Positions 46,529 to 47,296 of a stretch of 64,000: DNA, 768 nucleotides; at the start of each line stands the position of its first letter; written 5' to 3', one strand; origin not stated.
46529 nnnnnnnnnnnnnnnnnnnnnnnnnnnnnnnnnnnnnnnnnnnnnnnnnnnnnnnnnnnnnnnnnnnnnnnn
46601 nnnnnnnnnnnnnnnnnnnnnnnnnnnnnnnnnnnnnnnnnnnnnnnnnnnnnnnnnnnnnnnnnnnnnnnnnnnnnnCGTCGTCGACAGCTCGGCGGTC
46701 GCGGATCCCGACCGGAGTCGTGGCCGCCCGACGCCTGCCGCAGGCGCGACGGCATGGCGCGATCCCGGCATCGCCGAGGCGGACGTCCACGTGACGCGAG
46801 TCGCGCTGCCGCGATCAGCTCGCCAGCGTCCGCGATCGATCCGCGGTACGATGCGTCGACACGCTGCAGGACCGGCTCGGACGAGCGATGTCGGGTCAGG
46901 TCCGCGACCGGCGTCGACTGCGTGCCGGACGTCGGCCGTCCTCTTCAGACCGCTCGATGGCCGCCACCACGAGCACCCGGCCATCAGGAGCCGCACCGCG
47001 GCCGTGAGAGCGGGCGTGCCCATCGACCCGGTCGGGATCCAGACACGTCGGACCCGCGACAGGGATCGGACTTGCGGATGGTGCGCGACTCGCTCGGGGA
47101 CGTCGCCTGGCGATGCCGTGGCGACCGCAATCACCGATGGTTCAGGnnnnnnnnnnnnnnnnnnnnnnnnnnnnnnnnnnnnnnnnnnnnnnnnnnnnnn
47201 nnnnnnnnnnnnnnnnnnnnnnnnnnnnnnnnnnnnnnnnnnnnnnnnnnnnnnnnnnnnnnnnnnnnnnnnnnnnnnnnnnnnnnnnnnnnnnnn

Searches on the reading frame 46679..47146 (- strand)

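Call 79: search_protein_families(library=pfam, proteins=[window:46679-47146:-], max_evalue=0.1)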
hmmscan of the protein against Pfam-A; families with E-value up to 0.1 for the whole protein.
seq(156 aa): 1 family
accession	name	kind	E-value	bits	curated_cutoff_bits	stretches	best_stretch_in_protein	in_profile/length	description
PF18069.6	DR2241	-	0.081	13.2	26.4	0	68-110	30-71/111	DR2241 stabilising domain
